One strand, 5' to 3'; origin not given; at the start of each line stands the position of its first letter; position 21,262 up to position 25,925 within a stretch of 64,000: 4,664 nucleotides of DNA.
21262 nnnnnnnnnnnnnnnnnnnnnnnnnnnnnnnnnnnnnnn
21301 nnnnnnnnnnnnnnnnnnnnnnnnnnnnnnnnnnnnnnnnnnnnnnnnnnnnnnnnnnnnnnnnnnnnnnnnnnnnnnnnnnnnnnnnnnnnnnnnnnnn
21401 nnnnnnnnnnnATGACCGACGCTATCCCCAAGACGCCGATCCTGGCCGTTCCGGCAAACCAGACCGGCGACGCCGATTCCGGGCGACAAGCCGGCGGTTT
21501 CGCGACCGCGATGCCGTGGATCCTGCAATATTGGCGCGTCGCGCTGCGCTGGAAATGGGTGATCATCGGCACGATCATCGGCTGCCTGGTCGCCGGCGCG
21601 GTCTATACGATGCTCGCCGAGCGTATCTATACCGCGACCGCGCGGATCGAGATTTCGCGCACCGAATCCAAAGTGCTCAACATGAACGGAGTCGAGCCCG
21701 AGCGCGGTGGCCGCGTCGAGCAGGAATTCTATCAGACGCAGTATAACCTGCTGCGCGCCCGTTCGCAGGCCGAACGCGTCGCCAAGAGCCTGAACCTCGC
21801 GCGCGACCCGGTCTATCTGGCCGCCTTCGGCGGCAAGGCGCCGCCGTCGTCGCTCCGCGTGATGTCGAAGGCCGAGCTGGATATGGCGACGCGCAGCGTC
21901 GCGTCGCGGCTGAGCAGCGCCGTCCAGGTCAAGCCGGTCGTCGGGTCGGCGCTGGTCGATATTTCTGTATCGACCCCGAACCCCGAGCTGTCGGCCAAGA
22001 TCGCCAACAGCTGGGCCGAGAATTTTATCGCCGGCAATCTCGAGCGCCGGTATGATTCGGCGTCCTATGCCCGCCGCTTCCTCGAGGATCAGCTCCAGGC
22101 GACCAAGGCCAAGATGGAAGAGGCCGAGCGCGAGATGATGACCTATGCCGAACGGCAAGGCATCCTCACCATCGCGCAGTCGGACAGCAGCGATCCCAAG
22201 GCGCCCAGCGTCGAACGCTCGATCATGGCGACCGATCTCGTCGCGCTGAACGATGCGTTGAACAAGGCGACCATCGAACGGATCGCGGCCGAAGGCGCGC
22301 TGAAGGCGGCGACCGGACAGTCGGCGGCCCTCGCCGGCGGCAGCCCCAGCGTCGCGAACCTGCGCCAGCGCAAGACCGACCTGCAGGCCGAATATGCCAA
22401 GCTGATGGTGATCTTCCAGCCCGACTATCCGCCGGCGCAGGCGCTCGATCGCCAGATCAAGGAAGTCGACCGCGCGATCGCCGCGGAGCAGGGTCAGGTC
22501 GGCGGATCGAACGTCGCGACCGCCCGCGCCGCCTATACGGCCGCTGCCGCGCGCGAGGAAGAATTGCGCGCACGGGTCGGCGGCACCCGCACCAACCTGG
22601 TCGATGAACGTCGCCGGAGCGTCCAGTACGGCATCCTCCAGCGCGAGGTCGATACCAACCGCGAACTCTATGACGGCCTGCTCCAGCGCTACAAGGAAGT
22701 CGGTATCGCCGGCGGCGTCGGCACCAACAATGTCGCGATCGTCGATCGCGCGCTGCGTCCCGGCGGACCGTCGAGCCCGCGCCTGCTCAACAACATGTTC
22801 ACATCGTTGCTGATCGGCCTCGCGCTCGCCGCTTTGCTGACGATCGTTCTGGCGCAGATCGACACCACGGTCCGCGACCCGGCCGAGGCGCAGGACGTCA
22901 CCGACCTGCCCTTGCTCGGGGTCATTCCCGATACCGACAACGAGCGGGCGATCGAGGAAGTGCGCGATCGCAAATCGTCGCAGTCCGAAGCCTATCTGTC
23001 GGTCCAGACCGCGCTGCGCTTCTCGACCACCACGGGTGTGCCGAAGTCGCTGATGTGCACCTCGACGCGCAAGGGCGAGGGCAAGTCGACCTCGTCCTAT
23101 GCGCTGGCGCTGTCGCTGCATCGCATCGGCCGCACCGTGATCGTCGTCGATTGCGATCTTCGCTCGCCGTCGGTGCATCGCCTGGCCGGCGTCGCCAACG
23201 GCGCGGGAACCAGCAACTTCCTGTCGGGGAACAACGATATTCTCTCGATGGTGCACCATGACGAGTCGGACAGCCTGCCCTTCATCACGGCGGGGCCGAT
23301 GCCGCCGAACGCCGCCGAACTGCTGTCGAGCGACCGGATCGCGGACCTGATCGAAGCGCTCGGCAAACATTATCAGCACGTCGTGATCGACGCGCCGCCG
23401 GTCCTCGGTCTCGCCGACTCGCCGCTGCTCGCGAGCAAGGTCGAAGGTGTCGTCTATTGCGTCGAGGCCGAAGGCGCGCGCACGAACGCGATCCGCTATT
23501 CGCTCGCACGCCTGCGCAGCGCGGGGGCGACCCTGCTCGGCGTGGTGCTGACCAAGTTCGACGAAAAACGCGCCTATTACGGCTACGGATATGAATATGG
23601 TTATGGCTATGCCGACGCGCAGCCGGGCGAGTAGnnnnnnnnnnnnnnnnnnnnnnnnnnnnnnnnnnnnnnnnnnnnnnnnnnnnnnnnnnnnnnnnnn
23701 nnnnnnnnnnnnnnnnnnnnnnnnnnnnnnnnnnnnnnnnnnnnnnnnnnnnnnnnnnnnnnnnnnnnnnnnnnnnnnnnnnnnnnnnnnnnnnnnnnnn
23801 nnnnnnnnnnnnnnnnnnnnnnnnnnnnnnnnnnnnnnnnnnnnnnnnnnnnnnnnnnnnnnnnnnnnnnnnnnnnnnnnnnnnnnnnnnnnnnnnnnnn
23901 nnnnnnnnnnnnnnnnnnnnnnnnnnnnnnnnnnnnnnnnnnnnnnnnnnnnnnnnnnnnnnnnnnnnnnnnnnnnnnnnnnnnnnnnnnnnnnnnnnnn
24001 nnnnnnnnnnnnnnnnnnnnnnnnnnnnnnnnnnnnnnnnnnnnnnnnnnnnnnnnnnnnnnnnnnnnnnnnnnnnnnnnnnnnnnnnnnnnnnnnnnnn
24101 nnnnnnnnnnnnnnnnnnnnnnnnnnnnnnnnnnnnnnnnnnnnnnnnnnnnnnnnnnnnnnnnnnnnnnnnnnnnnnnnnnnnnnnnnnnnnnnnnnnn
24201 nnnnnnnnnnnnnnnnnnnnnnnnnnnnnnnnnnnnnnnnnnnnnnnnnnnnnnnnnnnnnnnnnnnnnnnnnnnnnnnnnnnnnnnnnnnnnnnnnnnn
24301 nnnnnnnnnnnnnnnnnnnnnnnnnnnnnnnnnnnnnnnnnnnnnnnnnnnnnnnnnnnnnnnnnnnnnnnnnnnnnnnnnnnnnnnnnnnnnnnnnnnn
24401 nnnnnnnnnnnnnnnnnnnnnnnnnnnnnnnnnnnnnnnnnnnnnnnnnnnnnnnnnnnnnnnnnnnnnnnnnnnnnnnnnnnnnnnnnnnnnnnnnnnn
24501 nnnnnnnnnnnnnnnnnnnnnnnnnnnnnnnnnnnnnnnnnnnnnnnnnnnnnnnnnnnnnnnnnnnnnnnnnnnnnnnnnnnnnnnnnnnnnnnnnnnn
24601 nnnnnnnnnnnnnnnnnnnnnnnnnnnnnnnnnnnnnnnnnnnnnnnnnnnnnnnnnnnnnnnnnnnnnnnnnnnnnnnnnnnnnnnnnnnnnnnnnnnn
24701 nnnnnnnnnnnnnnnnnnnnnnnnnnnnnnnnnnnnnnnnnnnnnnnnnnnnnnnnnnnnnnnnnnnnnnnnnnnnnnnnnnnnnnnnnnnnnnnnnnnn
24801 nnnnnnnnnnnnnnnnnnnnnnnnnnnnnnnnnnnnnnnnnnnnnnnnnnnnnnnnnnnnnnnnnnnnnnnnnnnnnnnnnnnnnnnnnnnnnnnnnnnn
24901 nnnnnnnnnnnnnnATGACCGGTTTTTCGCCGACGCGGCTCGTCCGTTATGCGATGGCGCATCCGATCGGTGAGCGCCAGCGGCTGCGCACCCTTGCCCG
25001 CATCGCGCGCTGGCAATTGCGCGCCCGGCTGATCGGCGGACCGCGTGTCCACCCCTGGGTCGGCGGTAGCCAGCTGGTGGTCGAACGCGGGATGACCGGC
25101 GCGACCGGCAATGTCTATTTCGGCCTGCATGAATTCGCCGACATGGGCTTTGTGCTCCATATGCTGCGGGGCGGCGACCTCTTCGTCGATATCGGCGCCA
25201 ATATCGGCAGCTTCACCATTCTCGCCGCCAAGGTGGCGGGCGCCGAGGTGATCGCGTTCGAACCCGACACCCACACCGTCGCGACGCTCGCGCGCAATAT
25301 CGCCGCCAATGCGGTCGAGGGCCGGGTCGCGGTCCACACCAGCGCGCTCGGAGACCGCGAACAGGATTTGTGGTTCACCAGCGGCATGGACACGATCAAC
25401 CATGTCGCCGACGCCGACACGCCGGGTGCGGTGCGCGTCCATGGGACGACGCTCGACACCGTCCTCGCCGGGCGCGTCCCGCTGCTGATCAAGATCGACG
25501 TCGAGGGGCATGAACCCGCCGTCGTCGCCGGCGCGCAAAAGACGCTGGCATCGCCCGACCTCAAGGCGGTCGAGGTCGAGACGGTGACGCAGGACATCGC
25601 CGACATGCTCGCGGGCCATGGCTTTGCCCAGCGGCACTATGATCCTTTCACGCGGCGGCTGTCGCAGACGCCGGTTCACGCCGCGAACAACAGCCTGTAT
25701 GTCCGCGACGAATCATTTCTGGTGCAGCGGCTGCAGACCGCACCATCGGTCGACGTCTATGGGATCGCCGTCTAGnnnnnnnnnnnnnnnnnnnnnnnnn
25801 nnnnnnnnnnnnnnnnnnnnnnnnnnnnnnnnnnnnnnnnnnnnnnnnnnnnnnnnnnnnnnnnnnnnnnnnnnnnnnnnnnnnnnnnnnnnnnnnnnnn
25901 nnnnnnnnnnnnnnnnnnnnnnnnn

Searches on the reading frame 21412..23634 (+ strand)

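Call 89: search_protein_families(library=pfam, proteins=[window:21412-23634:+], max_evalue=0.0001)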
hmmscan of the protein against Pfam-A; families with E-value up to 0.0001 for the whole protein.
window:21412-23634:+ (740 aa): 5 families
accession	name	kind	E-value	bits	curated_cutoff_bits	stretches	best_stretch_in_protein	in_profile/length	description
PF13807.11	GNVR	-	5.6e-11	42.6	27.7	1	409-479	9-79/82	G-rich domain on putative tyrosine kinase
PF01656.29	CbiA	-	3.3e-08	34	25.4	1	548-667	2-73/125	CobQ/CobB/MinD/ParA nucleotide binding domain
PF10609.15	ParA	-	2e-07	31.2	27.1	1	545-663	4-121/246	NUBPL iron-transfer P-loop NTPase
PF02706.20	Wzz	-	3.7e-07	30.8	25.5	1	42-126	10-90/91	Chain length determinant protein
PF13614.12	AAA_31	-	1.3e-06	28.9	27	1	553-670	10-134/177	AAA domain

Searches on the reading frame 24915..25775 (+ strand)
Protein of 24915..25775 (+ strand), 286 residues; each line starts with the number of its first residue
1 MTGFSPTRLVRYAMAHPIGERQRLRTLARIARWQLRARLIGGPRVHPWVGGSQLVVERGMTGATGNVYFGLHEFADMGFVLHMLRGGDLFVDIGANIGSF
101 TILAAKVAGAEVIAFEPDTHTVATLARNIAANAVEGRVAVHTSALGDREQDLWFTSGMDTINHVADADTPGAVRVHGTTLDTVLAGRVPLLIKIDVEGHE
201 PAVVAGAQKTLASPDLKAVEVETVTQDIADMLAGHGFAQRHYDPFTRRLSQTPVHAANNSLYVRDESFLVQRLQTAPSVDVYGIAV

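Call 89: search_protein_families(library=pfam, proteins=[window:24915-25775:+], max_evalue=0.0001)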
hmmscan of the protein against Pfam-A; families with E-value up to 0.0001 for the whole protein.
window:24915-25775:+ (286 aa): 2 families
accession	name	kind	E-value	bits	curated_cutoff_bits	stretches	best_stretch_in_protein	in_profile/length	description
PF05050.19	Methyltransf_21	-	3.9e-14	53.6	22.7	1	92-231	1-165/173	Methyltransferase FkbM domain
PF02475.24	TRM5-TYW2_MTfase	-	7.6e-07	29.7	28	1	66-141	16-92/164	TRM5/TYW2 methyltransferase domain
